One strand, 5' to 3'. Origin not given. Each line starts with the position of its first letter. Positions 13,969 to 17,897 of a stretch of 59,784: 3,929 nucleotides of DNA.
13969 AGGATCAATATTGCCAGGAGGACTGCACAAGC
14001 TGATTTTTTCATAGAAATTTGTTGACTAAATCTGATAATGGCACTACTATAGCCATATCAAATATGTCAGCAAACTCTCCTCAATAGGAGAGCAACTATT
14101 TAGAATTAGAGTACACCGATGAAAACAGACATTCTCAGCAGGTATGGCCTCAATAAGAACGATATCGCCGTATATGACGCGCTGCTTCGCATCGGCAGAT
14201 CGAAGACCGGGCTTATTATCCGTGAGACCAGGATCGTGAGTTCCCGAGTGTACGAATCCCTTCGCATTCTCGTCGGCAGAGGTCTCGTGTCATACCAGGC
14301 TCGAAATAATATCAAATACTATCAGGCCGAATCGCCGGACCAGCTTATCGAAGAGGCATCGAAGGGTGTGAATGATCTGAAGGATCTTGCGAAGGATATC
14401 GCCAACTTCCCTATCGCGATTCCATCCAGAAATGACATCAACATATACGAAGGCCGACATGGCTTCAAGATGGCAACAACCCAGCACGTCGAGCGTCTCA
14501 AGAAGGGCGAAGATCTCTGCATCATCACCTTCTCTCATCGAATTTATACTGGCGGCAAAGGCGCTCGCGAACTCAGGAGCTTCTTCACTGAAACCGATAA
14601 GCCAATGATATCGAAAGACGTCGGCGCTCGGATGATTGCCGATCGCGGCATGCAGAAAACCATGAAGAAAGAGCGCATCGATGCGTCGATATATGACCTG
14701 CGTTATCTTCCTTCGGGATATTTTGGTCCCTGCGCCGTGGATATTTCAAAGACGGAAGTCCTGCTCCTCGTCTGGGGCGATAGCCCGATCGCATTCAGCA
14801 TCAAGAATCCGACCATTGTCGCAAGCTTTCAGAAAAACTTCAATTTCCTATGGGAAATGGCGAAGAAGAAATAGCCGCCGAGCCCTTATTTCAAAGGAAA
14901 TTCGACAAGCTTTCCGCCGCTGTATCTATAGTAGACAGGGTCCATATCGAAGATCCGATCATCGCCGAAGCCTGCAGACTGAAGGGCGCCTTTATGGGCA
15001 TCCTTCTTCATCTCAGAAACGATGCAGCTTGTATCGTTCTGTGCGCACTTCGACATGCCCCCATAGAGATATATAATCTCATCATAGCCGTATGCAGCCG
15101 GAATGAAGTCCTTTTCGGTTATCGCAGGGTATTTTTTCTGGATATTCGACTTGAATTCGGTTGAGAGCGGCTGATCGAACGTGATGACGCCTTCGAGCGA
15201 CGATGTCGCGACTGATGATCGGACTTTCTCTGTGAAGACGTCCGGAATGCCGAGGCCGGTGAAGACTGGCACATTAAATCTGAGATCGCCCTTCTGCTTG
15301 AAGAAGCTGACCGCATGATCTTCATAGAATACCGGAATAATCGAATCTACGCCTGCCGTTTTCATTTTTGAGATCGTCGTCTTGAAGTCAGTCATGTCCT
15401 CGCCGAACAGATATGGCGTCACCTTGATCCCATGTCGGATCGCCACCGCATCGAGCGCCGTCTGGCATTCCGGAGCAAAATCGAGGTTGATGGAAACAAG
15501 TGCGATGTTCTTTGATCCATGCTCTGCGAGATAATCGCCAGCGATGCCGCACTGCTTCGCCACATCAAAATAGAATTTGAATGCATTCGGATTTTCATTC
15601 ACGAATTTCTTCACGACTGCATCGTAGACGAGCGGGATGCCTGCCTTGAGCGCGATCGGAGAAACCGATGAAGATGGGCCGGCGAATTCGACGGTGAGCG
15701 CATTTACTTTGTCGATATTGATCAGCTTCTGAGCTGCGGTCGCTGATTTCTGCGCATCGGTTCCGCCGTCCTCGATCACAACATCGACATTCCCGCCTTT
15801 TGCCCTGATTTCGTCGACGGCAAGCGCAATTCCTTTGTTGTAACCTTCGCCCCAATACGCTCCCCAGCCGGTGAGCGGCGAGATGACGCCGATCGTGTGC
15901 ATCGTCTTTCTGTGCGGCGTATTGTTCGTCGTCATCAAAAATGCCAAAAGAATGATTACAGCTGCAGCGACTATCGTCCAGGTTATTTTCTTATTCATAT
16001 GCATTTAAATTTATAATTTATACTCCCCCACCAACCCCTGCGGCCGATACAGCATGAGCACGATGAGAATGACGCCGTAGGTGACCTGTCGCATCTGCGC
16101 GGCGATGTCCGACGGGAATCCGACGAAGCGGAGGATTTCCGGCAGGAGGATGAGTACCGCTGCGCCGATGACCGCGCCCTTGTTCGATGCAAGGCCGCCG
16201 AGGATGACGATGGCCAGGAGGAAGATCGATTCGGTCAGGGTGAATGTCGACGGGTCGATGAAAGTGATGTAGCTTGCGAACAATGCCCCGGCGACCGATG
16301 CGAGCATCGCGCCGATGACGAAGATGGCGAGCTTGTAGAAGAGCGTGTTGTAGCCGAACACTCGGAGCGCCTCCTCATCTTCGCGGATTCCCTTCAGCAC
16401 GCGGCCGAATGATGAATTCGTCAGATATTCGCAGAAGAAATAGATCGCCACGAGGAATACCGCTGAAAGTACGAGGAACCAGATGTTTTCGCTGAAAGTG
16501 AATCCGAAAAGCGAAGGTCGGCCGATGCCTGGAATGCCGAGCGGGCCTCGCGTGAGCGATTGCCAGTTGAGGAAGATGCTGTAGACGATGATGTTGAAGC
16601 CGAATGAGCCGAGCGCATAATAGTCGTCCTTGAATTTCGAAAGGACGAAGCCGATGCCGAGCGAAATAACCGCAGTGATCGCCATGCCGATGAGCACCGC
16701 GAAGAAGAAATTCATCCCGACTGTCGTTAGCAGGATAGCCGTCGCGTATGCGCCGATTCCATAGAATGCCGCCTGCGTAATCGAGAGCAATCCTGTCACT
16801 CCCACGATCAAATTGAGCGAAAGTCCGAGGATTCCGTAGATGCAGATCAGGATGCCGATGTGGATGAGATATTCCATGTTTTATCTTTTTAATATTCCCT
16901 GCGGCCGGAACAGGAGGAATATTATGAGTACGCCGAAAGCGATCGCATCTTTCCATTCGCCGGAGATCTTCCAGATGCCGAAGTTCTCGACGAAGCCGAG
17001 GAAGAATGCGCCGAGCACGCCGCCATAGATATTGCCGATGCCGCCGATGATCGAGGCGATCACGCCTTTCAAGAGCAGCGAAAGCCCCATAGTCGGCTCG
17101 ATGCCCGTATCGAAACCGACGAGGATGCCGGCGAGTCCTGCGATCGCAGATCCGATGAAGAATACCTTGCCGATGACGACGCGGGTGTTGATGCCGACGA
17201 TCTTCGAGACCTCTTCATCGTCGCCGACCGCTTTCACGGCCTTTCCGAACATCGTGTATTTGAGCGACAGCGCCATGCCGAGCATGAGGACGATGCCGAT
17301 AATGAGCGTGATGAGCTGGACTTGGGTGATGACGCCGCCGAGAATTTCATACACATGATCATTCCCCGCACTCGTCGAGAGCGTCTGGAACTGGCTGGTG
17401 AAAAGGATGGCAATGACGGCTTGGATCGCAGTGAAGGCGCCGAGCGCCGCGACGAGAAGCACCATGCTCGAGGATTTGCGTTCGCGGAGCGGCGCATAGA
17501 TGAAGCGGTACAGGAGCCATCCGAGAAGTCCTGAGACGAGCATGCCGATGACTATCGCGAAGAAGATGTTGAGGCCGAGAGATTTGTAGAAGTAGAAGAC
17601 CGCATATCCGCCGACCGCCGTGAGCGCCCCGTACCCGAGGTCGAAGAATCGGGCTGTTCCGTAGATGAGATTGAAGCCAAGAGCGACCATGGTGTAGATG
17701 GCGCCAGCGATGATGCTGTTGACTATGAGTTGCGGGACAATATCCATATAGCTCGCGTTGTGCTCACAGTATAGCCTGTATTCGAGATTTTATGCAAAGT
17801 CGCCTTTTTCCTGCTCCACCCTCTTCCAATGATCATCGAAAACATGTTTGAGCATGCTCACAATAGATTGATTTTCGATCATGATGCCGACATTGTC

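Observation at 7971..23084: One Liv-type ABC translocator interleaved with seven TM-anchored binding-protein paralogues and four TrmB-like HTH genes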

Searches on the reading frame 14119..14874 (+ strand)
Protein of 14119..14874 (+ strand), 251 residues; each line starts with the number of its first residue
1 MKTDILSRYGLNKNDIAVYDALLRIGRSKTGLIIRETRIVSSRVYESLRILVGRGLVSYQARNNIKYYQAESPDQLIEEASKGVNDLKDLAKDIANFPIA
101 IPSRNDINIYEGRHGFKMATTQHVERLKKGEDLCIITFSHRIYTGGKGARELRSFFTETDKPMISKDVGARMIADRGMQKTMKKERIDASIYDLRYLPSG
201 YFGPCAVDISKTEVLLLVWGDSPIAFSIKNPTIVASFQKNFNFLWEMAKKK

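Call 3: search_protein_families(library=pfam, proteins=[window:14119-14874:+])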
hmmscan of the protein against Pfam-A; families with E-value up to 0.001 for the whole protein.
window:14119-14874:+ (251 aa): 1 family
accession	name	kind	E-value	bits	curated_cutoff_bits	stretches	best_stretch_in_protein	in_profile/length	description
PF01978.25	TrmB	-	2.2e-10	40.7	25.6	1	6-70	1-64/68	Sugar-specific transcriptional regulator TrmB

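Call 7: search_protein_families(library=ncbifam, proteins=[window:14119-14874:+], max_evalue=0.01)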
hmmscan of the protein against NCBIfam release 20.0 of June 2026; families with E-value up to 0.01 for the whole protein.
window:14119-14874:+ (251 aa): 5 families
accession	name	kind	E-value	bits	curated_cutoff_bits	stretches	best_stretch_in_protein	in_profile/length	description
NF047390.1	TransRegTrmBL1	equivalog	2.9e-06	26.5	650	1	5-98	9-102/341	HTH-type sugar sensing transcriptional regulator TrmBL1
NF047392.1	TransRegTrmBHalo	equivalog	0.00064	18.8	500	1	5-88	12-94/349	HTH-type sugar sensing transcriptional regulator TrmB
NF053606.1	Sta1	subfamily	0.0014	18.7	80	1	9-79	16-92/100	Sta1 family transcriptional regulator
NF040851.1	tran_reg_TrmB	equivalog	0.0019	17.4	600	1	5-88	10-92/338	HTH-type sugar-sensing transcriptional regulator TrmB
NF040939.2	trans_reg_lrs14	equivalog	0.0025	17.8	90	1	7-64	15-73/103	Lrs14 family HTH-type transcriptional regulator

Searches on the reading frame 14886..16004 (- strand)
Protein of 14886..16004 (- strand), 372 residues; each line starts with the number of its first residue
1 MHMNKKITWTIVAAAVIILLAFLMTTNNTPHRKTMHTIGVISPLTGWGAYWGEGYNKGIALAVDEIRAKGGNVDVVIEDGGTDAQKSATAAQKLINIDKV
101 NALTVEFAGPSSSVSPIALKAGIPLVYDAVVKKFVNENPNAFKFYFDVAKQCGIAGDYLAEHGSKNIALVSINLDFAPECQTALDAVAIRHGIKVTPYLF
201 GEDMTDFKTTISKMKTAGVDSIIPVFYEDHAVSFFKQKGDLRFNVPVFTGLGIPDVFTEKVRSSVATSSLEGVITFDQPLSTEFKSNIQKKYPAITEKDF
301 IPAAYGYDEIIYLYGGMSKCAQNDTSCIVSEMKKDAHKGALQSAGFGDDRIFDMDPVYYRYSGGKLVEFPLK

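Call 3: search_protein_families(library=pfam, proteins=[window:14886-16004:-])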
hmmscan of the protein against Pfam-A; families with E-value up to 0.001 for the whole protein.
window:14886-16004:- (372 aa): 3 families
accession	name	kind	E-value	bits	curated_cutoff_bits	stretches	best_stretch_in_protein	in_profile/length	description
PF13458.12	Peripla_BP_6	-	4.8e-35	122.3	31.7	1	37-338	3-314/343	Periplasmic binding protein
PF13433.12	Peripla_BP_5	-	1.2e-08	34.9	27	1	37-242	2-212/363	Periplasmic binding protein domain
PF01094.35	ANF_receptor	-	0.00014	21.4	25.4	1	59-325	6-298/353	Receptor family ligand binding region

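Call 7: search_protein_families(library=ncbifam, proteins=[window:14886-16004:-], max_evalue=0.01)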
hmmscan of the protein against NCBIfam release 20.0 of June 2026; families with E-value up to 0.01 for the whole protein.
window:14886-16004:- (372 aa): 3 families
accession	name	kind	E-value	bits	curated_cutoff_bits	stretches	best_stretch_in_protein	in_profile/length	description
TIGR03407.1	urea_ABC_UrtA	exception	1.6e-11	43.8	492.75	1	37-245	2-218/361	urea ABC transporter substrate-binding protein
TIGR03669.1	urea_ABC_arch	equivalog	2.9e-09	36.4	494.8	1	37-294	2-268/375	urea ABC transporter substrate-binding protein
NF011933.0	PRK15404.1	subfamily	5e-07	29.1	477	1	20-341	12-339/370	high-affinity branched-chain amino acid ABC transporter substrate-binding protein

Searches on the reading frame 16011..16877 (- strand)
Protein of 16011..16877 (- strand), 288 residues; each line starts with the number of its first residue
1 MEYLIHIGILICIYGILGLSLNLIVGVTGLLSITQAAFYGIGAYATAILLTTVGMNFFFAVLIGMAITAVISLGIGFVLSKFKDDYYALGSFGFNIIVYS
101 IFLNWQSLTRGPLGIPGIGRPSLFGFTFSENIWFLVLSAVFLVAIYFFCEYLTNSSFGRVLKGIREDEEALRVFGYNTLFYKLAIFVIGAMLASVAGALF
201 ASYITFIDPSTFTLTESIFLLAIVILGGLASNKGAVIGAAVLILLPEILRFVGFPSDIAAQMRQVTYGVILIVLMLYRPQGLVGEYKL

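Call 3: search_protein_families(library=pfam, proteins=[window:16011-16877:-])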
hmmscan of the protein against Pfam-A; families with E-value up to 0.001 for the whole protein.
window:16011-16877:- (288 aa): 1 family
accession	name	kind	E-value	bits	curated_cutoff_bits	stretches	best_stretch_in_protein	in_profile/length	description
PF02653.21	BPD_transp_2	-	6.1e-47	160.4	26.8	1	7-274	5-268/269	Branched-chain amino acid transport system / permease component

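Call 8: find_encoding_contigs(protein=window:16011-16877:-, flank=10000, max_places=6)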
Protein window:16011-16877:- (288 aa): 1 contig read that carries it; 1 place shown.
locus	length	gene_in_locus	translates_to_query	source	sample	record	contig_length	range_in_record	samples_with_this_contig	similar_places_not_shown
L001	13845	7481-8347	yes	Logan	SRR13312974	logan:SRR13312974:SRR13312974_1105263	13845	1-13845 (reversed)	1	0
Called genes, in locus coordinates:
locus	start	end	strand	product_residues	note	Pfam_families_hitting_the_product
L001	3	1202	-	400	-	?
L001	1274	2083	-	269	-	PF01978:TrmB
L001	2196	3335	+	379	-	PF13458:Peripla_BP_6, PF13433:Peripla_BP_5, PF01094:ANF_receptor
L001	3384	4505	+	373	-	PF13433:Peripla_BP_5, PF13458:Peripla_BP_6, PF01094:ANF_receptor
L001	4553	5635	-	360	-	PF13433:Peripla_BP_5, PF13458:Peripla_BP_6, PF01094:ANF_receptor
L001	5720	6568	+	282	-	PF01978:TrmB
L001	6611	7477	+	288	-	PF02653:BPD_transp_2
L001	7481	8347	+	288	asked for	PF02653:BPD_transp_2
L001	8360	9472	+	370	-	PF13433:Peripla_BP_5, PF13458:Peripla_BP_6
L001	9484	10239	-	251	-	PF01978:TrmB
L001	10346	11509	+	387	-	PF13433:Peripla_BP_5, PF13458:Peripla_BP_6, PF01094:ANF_receptor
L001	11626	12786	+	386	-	PF13433:Peripla_BP_5, PF13458:Peripla_BP_6, PF01094:ANF_receptor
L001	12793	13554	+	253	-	PF02463:SMC_N (faint), PF13476:AAA_23 (weak), PF00005:ABC_tran, PF13175:AAA_15 (faint), PF13304:AAA_21 (faint), PF12399:BCA_ABC_TP_C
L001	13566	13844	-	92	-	?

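Call 37: find_related_loci(query=A2, collection=genome_contigs, flank=10000)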
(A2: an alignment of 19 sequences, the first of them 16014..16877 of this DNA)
Query A2 (288 aa) in genome_contigs; peptide patterns used: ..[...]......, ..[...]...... (x = any residue, [..] = any of these).
284 stretches matched a pattern; 250 encode a relative of the query (tblastn E <= 1e-3); the best 80 are kept; 80 distinct loci.
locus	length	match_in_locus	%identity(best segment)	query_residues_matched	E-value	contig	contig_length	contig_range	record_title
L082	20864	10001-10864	86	1-288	7e-158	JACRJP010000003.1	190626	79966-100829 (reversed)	MAG: Candidatus Taylorbacteria bacterium isolate NC_groundwater_1832_Pr3_B-0.1um_40_24 SR-2_scaffold_141_1837069, whole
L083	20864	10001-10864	84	1-288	2e-157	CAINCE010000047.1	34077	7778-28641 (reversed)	uncultured bacterium isolate KR5_bin-306 genome assembly, contig: bin-306:47/77, whole genome shotgun sequence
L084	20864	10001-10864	83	1-288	3e-157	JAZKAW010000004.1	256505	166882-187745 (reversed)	MAG: Patescibacteria group bacterium isolate ADI_H3L2_1_122_18_3-bin049_1 ADIH3L21_B049_1_000000000004, whole genome sho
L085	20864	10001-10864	83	1-288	9e-157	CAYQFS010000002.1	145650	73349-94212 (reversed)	MAG TPA_asm: uncultured Candidatus Saccharibacteria bacterium isolate SRP298887_co1_199 genome assembly, contig: NODE_32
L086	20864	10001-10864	84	1-288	1e-155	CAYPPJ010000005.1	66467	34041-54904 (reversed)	MAG TPA_asm: uncultured Candidatus Saccharibacteria bacterium isolate SRP278252_co2_123 genome assembly, contig: NODE_66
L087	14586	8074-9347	83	1-288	4e-155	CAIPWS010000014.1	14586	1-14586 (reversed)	uncultured bacterium isolate Umea2p3_bin-1408 genome assembly, contig: bin-1408:014/148, whole genome shotgun sequence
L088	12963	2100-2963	83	1-288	1e-154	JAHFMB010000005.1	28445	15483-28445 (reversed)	MAG: Candidatus Taylorbacteria bacterium isolate nzgw447 NODE_2194_length_28446_cov_3.194528, whole genome shotgun seque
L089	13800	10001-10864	83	1-288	1e-154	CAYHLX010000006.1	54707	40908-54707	MAG TPA_asm: uncultured Candidatus Saccharibacteria bacterium isolate ERP119705_co13_651 genome assembly, contig: NODE_6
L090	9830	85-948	82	1-288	4e-154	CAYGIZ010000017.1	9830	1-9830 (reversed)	MAG TPA_asm: uncultured Candidatus Saccharibacteria bacterium isolate ERP113451_co5_102 genome assembly, contig: NODE_42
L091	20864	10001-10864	81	1-288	1e-152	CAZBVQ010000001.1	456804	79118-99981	MAG TPA_asm: uncultured Candidatus Saccharibacteria bacterium isolate SRP133034_co1_10 genome assembly, contig: NODE_1_l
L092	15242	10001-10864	83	1-288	9e-152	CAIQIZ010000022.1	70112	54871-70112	uncultured bacterium isolate AM-2014_bin-3837 genome assembly, contig: bin-3837:22/31, whole genome shotgun sequence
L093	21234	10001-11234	81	1-288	5e-151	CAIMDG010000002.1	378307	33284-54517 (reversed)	uncultured bacterium isolate KTt_bin-0975 genome assembly, contig: bin-0975:2/3, whole genome shotgun sequence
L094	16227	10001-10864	81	1-288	5e-151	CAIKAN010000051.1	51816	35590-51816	uncultured bacterium isolate AM-2014_bin-3203 genome assembly, contig: bin-3203:51/99, whole genome shotgun sequence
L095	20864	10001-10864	83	1-288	6e-151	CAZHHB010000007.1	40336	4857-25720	MAG TPA_asm: uncultured Candidatus Saccharibacteria bacterium isolate ERP113451_co1_453 genome assembly, contig: NODE_10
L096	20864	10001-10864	82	1-288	4e-151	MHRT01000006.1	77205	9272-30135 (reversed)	MAG: Candidatus Taylorbacteria bacterium RIFCSPHIGHO2_12_FULL_45_16 rifcsphigho2_12_scaffold_237, whole genome shotgun s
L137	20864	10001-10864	83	1-288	1e-153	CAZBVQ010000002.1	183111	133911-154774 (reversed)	MAG TPA_asm: uncultured Candidatus Saccharibacteria bacterium isolate SRP133034_co1_10 genome assembly, contig: NODE_15_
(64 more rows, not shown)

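Call 77: search_protein_families(library=ncbifam, proteins=[window:16011-16877:-], max_evalue=0.00001)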
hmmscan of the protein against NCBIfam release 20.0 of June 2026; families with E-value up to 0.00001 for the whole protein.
window:16011-16877:- (288 aa): 7 families
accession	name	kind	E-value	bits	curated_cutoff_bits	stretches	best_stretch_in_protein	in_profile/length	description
NF008450.0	PRK11301.1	subfamily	1.2e-50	173.1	366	2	131-283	260-406/418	high-affinity branched-chain amino acid ABC transporter permease LivM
TIGR03408.1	urea_trans_UrtC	equivalog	4.8e-35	121.8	296.2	1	56-284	87-312/313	urea ABC transporter permease subunit UrtC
TIGR03727.1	urea_t_UrtC_arc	equivalog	5.9e-29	101.1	575.55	1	118-284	183-339/369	urea ABC transporter, permease protein UrtC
TIGR03409.1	urea_trans_UrtB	equivalog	8.3e-09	35.5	250.3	1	10-283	10-286/291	urea ABC transporter permease subunit UrtB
TIGR03622.1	urea_t_UrtB_arc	equivalog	2e-07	30.6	374.25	1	19-283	19-277/284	urea ABC transporter, permease protein UrtB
NF040906.3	GguB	equivalog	2.7e-06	26.9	450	1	136-273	228-364/375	multiple monosaccharide ABC transporter permease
NF008011.0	PRK10740.1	equivalog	4.3e-06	26.6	379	0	12-285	20-302/308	high-affinity branched-chain amino acid ABC transporter permease LivH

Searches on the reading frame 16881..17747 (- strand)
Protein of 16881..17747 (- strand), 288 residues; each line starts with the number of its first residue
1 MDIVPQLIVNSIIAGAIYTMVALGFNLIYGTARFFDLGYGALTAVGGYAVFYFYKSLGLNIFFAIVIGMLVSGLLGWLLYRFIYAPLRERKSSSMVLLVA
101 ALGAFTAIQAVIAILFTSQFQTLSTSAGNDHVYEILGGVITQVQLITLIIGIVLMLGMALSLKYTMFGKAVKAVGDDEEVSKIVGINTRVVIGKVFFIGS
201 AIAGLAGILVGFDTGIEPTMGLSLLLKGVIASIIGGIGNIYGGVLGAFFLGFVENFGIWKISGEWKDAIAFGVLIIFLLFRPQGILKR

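Call 3: search_protein_families(library=pfam, proteins=[window:16881-17747:-])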
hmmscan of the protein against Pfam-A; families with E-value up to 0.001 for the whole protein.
window:16881-17747:- (288 aa): 1 family
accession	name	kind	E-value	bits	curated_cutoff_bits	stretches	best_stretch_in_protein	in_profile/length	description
PF02653.21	BPD_transp_2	-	4.7e-44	151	26.8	1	8-278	2-269/269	Branched-chain amino acid transport system / permease component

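Call 77: search_protein_families(library=ncbifam, proteins=[window:16881-17747:-], max_evalue=0.00001)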
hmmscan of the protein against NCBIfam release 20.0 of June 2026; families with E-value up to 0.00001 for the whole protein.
window:16881-17747:- (288 aa): 7 families
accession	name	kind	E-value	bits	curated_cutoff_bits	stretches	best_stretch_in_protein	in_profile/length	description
TIGR03409.1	urea_trans_UrtB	equivalog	2.6e-33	115.9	250.3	1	8-286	4-286/291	urea ABC transporter permease subunit UrtB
NF008011.0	PRK10740.1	equivalog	2.9e-32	112.5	379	1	6-288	10-302/308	high-affinity branched-chain amino acid ABC transporter permease LivH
TIGR03622.1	urea_t_UrtB_arc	equivalog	1e-19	71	374.25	1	16-285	12-276/284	urea ABC transporter, permease protein UrtB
TIGR03408.1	urea_trans_UrtC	equivalog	1.9e-11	44.3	296.2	1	58-286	89-311/313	urea ABC transporter permease subunit UrtC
NF008450.0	PRK11301.1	subfamily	2.6e-09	37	366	1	142-286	263-406/418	high-affinity branched-chain amino acid ABC transporter permease LivM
NF040906.3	GguB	equivalog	2.2e-07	30.4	450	1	147-276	227-364/375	multiple monosaccharide ABC transporter permease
NF011961.0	PRK15432.1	equivalog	3.7e-06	26.4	388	1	16-280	45-303/344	autoinducer 2 ABC transporter permease LsrC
